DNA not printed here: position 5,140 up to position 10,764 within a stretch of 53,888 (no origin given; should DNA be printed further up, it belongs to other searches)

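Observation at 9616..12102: Toxin-tip cassette bracketed by a near-identical duplication of the Rhs core: a recombination scar with an unusual tip-less orphan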

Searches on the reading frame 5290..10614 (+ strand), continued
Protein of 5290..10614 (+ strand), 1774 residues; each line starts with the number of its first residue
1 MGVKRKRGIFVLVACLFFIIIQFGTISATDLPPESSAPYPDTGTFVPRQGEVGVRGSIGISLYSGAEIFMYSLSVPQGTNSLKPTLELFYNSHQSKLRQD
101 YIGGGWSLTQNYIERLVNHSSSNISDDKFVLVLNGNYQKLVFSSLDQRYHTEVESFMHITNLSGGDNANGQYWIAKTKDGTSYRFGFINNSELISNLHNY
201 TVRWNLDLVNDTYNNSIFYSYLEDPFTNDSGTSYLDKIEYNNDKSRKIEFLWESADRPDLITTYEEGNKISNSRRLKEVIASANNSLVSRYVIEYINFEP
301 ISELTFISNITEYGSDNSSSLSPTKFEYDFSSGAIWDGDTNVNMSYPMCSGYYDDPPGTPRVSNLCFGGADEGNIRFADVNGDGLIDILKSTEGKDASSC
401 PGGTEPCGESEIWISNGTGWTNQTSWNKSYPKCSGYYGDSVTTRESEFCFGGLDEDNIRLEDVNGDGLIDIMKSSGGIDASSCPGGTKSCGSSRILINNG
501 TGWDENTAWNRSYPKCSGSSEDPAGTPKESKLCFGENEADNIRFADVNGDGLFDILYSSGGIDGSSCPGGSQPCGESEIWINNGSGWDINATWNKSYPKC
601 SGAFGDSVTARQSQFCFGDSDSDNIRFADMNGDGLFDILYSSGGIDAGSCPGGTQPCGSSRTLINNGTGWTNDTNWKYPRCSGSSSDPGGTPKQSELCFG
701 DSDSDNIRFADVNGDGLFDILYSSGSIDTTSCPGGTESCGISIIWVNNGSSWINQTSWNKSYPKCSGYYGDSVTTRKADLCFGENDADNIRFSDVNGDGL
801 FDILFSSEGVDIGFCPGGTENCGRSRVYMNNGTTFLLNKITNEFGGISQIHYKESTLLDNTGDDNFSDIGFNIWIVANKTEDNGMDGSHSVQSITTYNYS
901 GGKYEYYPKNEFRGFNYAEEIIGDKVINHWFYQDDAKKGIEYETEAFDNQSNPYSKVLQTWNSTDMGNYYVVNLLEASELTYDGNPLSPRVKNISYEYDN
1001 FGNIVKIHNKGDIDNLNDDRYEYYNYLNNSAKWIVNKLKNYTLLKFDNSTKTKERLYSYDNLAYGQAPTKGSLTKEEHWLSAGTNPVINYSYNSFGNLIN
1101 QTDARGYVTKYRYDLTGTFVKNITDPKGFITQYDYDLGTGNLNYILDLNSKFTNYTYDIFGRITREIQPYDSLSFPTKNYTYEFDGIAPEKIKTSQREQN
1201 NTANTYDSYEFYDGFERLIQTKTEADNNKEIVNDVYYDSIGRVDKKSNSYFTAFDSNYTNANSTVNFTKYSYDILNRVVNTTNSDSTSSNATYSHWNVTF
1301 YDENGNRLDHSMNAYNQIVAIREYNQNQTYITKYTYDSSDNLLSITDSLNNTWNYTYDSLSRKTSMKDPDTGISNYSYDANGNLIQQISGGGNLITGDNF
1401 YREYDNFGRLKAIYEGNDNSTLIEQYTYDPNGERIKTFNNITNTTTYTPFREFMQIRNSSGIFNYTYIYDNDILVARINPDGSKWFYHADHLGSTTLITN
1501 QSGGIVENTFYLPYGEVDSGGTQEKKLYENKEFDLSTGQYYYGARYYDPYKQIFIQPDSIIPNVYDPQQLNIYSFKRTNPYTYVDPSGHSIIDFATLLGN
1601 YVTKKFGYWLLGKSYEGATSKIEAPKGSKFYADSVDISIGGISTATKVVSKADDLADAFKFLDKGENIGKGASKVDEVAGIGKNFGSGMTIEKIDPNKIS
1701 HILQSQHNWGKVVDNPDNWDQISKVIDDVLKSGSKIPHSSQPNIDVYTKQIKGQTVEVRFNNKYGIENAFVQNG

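Call 24: find_encoding_contigs(protein=P0175, flank=10000, max_places=3)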
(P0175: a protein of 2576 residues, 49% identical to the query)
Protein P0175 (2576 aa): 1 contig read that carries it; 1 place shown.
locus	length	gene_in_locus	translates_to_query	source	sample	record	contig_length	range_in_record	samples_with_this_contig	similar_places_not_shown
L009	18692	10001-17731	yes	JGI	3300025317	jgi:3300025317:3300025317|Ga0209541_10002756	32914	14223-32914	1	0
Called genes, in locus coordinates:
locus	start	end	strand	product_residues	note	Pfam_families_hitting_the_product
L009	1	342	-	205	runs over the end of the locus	PF01255:Prenyltransf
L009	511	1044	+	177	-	PF01876:RNase_P_p30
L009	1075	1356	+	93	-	-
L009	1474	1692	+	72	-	-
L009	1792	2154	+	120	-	PF01900:RNase_P_Rpp14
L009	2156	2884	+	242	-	PF10584:Proteasome_A_N, PF00227:Proteasome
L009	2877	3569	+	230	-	PF01172:SBDS_N, PF09377:SBDS_domain_II, PF20268:SBDS_C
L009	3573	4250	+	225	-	PF22625:ECR1_N_2, PF21266:S1_RRP4 (weak), PF00013:KH_1, PF15985:KH_6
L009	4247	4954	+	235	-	PF01138:RNase_PH, PF03725:RNase_PH_C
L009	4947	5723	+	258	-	PF01138:RNase_PH, PF03725:RNase_PH_C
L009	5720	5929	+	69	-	PF01192:RNA_pol_Rpb6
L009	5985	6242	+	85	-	-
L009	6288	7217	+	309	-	-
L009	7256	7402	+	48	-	-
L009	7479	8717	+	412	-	PF25023:TEN_YD-shell, PF09533:DUF2380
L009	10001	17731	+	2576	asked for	PF03534:SpvB, PF13517:FG-GAP_3 (faint), PF12256:TcdB_toxin_midN (weak), PF05593:RHS_repeat (weak), PF25023:TEN_YD-shell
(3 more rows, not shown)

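Call 25: find_encoding_contigs(protein=P0127, flank=10000, max_places=3)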
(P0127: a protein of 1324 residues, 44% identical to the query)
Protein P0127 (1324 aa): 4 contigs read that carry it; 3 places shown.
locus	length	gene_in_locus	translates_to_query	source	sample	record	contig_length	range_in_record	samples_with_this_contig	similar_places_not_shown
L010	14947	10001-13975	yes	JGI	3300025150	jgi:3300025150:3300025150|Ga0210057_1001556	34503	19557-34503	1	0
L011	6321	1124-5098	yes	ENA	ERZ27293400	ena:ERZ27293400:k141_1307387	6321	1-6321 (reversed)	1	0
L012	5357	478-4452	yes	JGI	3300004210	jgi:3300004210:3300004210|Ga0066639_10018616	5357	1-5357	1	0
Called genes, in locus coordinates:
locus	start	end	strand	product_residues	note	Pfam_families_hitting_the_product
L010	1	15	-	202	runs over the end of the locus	PF02698:DUF218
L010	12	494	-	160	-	PF13302:Acetyltransf_3, PF13420:Acetyltransf_4, PF13523:Acetyltransf_8 (weak), PF00583:Acetyltransf_1, PF13508:Acetyltransf_7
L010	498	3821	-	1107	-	PF01073:3Beta_HSD, PF01370:Epimerase, PF02719:Polysacc_synt_2, PF04321:RmlD_sub_bind, PF05368:NmrA, PF13460:NAD_binding_10, PF16363:GDP_Man_Dehyd, PF00155:Aminotran_1_2, +8 more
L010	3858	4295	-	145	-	PF00908:dTDP_sugar_isom, PF05523:FdtA, PF14667:Polysacc_synt_C, PF00190:Cupin_1 (weak)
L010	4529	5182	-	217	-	PF13489:Methyltransf_23, PF13847:Methyltransf_31, PF08241:Methyltransf_11, PF08242:Methyltransf_12, PF13649:Methyltransf_25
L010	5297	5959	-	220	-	PF05711:TylF, PF13578:Methyltransf_24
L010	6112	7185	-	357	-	PF03102:NeuB, PF08666:SAF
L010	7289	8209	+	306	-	-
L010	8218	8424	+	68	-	-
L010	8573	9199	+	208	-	PF00117:GATase, PF01174:SNO, PF07685:GATase_3 (weak), PF07722:Peptidase_C26 (faint)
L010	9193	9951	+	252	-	PF00977:His_biosynth, PF01884:PcrB (faint), PF01207:Dus (faint), PF05690:ThiG (faint)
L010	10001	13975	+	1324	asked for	PF05593:RHS_repeat (faint), PF13517:FG-GAP_3 (faint), PF12256:TcdB_toxin_midN, PF20041:DUF6443 (weak)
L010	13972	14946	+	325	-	?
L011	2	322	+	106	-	?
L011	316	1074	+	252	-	PF00977:His_biosynth, PF01884:PcrB (faint), PF01207:Dus (faint), PF05690:ThiG (faint)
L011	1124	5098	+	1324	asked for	PF05593:RHS_repeat (faint), PF13517:FG-GAP_3 (faint), PF12256:TcdB_toxin_midN, PF20041:DUF6443 (weak)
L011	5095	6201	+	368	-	PF25023:TEN_YD-shell (faint), PF05593:RHS_repeat (faint)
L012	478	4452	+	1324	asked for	PF05593:RHS_repeat (faint), PF13517:FG-GAP_3 (faint), PF12256:TcdB_toxin_midN, PF20041:DUF6443 (weak)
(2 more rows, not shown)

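Call 53: search_solved_structures(query=window:5290-10614:+, max_evalue=0.00001, show_alignments=0)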
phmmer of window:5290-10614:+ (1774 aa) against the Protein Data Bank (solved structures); distinct sequences matched with E-value up to 0.00001: 8.
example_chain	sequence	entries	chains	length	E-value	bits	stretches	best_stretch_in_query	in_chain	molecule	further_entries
8qja_A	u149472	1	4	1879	1e-16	62.8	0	1091-1169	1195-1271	Putative type VI secretion system YD repeat-containing Rhs element Vgr protein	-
8h8a_A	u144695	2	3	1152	4e-16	60.9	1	1268-1588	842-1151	Putative Rhs-family protein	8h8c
9pt5_A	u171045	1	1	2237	1.7e-15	58.8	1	1291-1592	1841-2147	Teneurin-like protein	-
8h8b_A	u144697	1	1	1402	5.3e-15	57.2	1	1268-1588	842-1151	Putative Rhs-family protein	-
9ifo_A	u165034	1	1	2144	1.8e-14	55.4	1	1291-1588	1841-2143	Teneurin-Like Protein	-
7q97_A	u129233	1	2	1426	4.2e-13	50.9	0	1087-1164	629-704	Rhs family protein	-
8cp6_B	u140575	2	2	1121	1e-07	33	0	1091-1165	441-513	Toxin protein Tse5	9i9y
7pq5_L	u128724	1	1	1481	2.4e-06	28.5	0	1089-1174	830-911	Tre23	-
